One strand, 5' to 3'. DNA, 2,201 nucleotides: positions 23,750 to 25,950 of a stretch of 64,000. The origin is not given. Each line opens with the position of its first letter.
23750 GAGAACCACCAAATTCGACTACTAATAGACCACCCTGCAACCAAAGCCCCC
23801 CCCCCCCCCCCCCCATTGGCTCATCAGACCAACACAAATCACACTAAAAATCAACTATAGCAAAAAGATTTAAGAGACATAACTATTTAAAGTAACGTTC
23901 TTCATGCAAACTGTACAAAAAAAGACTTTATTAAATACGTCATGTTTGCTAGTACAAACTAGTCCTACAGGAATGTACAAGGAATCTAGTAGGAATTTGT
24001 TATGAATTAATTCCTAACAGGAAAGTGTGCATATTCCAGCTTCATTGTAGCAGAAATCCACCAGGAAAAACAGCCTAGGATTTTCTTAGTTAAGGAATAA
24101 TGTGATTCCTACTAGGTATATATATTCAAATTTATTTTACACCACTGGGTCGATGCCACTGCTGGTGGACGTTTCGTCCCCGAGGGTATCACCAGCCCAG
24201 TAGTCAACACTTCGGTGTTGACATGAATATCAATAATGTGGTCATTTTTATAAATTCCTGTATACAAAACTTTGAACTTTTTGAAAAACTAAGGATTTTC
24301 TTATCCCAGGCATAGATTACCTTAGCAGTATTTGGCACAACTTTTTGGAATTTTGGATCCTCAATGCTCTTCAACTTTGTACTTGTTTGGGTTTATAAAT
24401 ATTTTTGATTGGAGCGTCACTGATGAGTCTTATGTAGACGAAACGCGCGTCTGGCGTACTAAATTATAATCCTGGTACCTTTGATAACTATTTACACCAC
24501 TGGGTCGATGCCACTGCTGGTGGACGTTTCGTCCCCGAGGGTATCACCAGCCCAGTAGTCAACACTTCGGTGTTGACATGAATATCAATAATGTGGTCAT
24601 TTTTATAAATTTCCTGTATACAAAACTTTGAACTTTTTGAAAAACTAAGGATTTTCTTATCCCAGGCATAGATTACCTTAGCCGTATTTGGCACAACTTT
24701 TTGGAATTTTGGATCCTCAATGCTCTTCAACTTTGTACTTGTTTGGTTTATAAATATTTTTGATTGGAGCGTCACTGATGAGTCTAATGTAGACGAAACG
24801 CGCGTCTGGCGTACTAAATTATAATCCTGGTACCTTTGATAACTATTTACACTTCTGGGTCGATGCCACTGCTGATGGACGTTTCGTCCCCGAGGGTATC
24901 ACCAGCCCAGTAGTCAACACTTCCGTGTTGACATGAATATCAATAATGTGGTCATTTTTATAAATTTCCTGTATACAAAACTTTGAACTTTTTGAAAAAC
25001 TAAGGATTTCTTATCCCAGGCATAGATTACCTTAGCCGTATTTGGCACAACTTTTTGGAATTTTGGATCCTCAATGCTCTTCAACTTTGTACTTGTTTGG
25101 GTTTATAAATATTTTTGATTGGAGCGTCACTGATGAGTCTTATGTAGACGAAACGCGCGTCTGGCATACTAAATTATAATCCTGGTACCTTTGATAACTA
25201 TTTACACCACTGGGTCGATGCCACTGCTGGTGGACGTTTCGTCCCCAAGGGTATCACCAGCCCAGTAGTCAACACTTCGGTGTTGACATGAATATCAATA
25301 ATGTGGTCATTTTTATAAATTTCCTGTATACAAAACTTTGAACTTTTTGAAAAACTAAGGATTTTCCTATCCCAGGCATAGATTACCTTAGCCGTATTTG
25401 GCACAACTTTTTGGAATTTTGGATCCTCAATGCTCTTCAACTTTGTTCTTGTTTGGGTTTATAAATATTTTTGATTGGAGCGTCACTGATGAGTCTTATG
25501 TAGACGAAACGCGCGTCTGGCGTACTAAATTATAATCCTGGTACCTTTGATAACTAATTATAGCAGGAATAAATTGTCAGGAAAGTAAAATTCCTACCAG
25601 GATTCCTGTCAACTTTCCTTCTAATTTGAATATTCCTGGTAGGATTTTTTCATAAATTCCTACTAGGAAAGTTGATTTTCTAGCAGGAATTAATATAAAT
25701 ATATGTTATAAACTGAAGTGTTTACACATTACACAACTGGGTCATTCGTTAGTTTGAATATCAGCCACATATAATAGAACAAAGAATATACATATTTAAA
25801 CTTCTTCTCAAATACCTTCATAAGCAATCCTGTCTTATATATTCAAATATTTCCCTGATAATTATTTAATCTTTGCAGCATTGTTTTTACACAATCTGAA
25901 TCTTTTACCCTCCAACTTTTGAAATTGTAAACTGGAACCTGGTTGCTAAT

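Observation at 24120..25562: Four tandem copies of a ~359-bp retrozyme-like unit carrying a complete minimal type-I hammerhead ribozyme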

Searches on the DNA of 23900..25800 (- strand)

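Call 4: search_rna_families(source=window, start=23900, end=25800, threshold=evalue, max_evalue=1, show_alignments=6)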
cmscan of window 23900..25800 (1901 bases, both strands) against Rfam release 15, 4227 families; matches with E-value up to 1: 5.
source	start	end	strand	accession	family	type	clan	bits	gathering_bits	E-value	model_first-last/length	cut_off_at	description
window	25124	25167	+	RF00163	Hammerhead_1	Gene; ribozyme;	CL00010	35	34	1.5e-06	1-45/45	no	Hammerhead ribozyme (type I)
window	24769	24812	+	RF00163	Hammerhead_1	Gene; ribozyme;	CL00010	33.3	34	5.4e-06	1-45/45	no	Hammerhead ribozyme (type I)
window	24414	24457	+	RF00163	Hammerhead_1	Gene; ribozyme;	CL00010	33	34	7e-06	1-45/45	no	Hammerhead ribozyme (type I)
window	25480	25523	+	RF00163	Hammerhead_1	Gene; ribozyme;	CL00010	33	34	7e-06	1-45/45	no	Hammerhead ribozyme (type I)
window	24781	25015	+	RF02415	rliG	Gene; sRNA;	-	17.2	55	0.97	1-267/267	no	Listeria sRNA rliG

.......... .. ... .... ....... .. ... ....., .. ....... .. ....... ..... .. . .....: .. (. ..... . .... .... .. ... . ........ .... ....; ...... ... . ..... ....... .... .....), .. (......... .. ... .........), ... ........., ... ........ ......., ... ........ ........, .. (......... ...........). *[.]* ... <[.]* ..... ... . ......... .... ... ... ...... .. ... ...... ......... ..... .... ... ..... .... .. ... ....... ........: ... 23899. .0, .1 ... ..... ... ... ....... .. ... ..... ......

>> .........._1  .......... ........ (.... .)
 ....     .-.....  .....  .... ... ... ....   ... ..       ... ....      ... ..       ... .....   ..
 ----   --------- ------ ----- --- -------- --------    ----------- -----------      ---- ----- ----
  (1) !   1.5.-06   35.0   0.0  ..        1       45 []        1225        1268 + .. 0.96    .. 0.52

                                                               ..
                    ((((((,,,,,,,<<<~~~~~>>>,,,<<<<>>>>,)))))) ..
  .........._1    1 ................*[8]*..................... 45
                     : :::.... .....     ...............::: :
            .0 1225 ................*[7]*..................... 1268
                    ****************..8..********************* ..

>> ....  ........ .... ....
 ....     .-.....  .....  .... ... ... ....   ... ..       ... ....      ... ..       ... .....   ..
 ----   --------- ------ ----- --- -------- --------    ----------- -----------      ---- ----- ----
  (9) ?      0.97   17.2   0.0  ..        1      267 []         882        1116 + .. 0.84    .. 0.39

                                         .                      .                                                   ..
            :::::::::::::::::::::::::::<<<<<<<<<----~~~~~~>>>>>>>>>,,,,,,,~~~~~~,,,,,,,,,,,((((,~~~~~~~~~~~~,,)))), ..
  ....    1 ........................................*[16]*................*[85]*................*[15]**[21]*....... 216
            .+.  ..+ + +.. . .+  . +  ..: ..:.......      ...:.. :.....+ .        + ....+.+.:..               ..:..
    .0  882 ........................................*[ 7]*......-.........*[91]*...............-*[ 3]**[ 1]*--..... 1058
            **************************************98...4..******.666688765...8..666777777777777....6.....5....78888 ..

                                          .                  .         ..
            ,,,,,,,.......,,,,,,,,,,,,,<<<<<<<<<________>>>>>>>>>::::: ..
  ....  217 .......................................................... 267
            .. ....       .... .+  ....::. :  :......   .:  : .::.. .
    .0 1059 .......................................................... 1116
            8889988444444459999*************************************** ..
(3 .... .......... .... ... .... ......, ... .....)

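Call 33: search_rna_families(sources=[L001, L002, L003, L004, L005, L006, L007, L008], threshold=evalue, max_evalue=1)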
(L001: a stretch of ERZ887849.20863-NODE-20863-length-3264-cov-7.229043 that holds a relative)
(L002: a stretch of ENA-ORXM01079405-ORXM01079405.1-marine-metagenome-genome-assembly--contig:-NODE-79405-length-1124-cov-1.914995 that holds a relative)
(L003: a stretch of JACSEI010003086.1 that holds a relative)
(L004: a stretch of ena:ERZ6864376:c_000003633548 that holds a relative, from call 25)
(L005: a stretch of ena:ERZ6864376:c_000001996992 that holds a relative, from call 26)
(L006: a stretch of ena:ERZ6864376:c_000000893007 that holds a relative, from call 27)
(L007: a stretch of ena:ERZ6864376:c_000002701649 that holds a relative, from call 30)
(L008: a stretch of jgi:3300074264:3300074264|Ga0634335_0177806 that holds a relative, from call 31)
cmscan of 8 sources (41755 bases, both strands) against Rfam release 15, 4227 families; matches with E-value up to 1: 7.
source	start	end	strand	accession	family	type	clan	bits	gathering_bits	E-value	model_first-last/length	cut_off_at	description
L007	5858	5901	-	RF00163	Hammerhead_1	Gene; ribozyme;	CL00010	36.1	34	1.5e-05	1-45/45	no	Hammerhead ribozyme (type I)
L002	145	188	+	RF00163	Hammerhead_1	Gene; ribozyme;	CL00010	33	34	0.00015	1-45/45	no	Hammerhead ribozyme (type I)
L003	1262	1305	-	RF00163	Hammerhead_1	Gene; ribozyme;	CL00010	33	34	0.00015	1-45/45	no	Hammerhead ribozyme (type I)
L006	2454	2497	-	RF00163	Hammerhead_1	Gene; ribozyme;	CL00010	33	34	0.00015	1-45/45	no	Hammerhead ribozyme (type I)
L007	6211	6254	-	RF00163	Hammerhead_1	Gene; ribozyme;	CL00010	33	34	0.00015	1-45/45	no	Hammerhead ribozyme (type I)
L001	2640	2677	-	RF00163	Hammerhead_1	Gene; ribozyme;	CL00010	25.9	34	0.034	4-42/45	no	Hammerhead ribozyme (type I)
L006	7927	7965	-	RF00008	Hammerhead_3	Gene; ribozyme;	CL00010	24.3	48.5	0.62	1-54/54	no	Hammerhead ribozyme (type III)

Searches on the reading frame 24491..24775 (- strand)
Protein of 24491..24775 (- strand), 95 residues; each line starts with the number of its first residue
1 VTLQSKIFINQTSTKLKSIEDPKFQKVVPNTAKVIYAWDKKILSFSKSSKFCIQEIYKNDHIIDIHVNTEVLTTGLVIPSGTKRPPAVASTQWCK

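Call 24: find_homologous_proteins(query=window:24491-24775:-, max_evalue=0.001)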
Query seq(95 aa) (95 aa): 74 proteins with E <= 0.001 among 76 candidates.
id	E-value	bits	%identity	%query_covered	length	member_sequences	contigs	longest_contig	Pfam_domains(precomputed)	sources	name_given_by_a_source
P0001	2.3e-52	192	84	100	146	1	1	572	-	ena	-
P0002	4.4e-46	172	94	89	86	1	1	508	-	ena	-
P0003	6.2e-37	143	74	98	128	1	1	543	-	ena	-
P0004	1.6e-36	142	86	84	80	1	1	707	-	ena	-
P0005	4.5e-36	140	83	85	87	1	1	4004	-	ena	-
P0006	1.2e-35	139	94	72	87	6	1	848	-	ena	-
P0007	2.6e-31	125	82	75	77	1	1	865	-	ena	-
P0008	1.0e-30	123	82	72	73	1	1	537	-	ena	-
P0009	3.3e-30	121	75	84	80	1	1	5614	-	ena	-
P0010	8.7e-30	120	75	82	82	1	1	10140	-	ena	-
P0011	9.7e-30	120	89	67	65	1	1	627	-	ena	-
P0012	9.8e-30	120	78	84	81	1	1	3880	-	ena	-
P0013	1.4e-29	119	89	67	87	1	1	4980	-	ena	-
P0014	2.0e-29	119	88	67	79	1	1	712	-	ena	-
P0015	3.7e-28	115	81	82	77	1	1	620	-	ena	-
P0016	8.0e-28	114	74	81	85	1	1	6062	-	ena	-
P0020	9.7e-27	110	71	84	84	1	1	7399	-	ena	-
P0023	3.4e-26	109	86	65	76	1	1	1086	-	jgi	jgi:hypothetical protein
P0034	9.7e-20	88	75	67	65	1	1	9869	-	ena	-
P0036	6.8e-19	85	79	59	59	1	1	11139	-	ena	-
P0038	2.6e-18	83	68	72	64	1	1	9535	-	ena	-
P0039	3.6e-18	83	68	68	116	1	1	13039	-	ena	-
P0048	3.0e-16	77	81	55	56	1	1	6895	-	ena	-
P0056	6.2e-14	69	63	66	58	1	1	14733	-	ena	-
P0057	1.3e-13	68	72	56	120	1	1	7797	-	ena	-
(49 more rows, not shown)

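Call 25: find_encoding_contigs(protein=P0010, flank=6000, max_places=3)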
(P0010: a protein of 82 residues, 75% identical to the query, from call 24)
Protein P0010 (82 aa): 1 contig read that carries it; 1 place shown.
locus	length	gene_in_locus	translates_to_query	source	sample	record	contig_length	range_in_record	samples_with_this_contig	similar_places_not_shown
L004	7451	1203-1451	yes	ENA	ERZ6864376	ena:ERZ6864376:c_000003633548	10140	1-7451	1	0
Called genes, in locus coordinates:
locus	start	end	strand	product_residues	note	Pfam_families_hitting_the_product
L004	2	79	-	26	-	?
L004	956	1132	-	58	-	-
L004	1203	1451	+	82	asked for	-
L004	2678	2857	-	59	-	-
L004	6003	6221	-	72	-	PF00194:Carb_anhydrase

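Call 26: find_encoding_contigs(protein=P0039, flank=7000, max_places=3)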
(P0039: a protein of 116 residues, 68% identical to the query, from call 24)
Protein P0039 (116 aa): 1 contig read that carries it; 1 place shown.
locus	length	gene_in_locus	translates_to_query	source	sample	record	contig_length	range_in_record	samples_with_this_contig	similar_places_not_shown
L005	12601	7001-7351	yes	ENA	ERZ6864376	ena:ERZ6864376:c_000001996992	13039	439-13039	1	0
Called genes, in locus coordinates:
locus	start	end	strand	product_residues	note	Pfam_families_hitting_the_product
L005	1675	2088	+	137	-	-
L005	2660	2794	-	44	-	-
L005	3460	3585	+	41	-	-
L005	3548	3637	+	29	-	-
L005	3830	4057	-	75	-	-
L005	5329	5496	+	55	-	-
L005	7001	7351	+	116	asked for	-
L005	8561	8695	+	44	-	-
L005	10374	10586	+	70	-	-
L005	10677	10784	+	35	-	-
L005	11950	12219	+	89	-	-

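Call 27: find_encoding_contigs(protein=P0056, flank=8000, max_places=3)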
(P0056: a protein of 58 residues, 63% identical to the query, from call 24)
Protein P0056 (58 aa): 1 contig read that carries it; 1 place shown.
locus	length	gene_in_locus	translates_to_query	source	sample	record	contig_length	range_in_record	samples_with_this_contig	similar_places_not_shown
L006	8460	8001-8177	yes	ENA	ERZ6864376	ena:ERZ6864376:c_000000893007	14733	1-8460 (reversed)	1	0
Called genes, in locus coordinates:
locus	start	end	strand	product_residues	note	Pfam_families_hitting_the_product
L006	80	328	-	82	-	-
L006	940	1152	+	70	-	-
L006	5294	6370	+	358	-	PF10324:7TM_GPCR_Srw, PF00001:7tm_1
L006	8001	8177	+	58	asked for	-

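Call 30: find_encoding_contigs(protein=P0036, flank=6000, max_places=3)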
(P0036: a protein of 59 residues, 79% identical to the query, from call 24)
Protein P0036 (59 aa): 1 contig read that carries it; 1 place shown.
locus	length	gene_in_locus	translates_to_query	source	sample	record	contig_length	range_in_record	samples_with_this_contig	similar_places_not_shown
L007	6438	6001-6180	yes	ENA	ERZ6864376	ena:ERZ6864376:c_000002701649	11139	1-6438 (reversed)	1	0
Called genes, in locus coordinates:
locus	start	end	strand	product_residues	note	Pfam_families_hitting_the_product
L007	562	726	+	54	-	-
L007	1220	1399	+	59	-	-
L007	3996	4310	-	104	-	PF01222:ERG4_ERG24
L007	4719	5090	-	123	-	PF01222:ERG4_ERG24 (weak)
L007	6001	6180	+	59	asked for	-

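Call 31: find_encoding_contigs(protein=P0023, flank=6000, max_places=3)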
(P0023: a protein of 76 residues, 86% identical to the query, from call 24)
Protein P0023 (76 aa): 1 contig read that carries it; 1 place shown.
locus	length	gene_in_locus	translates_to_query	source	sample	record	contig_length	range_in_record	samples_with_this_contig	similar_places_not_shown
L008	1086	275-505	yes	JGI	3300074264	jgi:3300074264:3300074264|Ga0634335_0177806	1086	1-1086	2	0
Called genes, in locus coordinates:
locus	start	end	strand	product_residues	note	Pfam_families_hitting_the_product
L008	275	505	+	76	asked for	-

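Call 37: find_encoding_contigs(protein=P0034, flank=6000, max_places=3)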
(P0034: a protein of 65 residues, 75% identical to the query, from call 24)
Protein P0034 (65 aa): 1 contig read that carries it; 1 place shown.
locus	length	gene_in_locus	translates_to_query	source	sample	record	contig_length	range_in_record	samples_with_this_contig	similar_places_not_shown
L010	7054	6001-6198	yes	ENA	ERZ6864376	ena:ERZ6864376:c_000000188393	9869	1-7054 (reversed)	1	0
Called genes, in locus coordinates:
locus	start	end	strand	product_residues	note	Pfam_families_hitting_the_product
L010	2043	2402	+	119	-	PF04142:Nuc_sug_transp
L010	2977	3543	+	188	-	PF04142:Nuc_sug_transp, PF08449:UAA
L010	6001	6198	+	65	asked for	-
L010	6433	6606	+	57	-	-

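Call 38: find_encoding_contigs(protein=P0038, flank=6000, max_places=3)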
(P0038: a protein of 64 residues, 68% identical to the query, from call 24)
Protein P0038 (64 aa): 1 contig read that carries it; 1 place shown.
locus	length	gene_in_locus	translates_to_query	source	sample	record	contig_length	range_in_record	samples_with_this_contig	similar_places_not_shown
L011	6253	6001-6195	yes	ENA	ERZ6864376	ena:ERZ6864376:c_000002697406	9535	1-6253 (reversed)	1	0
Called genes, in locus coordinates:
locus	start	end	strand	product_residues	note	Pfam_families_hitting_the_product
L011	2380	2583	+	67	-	-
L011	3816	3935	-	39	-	-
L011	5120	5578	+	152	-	-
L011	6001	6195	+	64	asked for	-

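Call 39: find_encoding_contigs(protein=P0020, flank=6000, max_places=3)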
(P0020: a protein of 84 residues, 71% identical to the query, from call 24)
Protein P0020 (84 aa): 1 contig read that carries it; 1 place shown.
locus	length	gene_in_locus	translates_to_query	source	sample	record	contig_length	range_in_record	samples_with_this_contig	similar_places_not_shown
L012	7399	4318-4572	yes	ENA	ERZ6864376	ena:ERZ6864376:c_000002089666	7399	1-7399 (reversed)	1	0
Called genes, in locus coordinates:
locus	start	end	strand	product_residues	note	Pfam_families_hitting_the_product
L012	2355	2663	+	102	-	-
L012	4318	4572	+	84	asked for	-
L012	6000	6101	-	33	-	-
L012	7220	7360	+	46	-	-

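Call 63: search_protein_families(library=pfam, proteins=[window:24491-24775:-], max_evalue=0.01)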
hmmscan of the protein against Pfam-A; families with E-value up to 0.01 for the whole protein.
seq(95 aa): 0 families

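Call 79: find_encoding_contigs(protein=P0057, flank=8000, max_places=3)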
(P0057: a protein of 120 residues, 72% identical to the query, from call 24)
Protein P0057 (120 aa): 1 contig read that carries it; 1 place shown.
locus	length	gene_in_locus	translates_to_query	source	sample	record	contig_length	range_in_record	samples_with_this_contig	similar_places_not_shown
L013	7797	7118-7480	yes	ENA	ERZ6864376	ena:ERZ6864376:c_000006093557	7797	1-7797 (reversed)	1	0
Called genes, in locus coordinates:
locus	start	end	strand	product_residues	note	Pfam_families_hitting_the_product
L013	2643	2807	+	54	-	-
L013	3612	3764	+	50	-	-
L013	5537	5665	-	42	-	-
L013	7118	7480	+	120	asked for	-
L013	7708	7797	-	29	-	?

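Call 80: find_encoding_contigs(protein=P0048, flank=8000, max_places=3)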
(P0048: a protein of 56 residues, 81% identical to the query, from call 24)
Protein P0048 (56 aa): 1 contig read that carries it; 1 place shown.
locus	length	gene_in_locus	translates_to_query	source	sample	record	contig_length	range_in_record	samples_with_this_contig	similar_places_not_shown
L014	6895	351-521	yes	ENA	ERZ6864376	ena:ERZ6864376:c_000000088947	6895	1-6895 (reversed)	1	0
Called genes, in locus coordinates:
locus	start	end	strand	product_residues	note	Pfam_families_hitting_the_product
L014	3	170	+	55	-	?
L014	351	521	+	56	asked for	-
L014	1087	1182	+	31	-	-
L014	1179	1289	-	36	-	-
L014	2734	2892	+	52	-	-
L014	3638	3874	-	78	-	-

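Call 81: find_encoding_contigs(protein=P0016, flank=8000, max_places=3)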
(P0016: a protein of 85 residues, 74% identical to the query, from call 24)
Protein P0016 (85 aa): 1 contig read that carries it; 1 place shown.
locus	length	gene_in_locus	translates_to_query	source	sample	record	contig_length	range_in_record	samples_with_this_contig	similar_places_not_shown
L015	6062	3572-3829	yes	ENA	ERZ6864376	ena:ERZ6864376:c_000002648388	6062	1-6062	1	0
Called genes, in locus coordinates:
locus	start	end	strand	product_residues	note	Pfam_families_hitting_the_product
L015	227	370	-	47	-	-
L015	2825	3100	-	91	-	-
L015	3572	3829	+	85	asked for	-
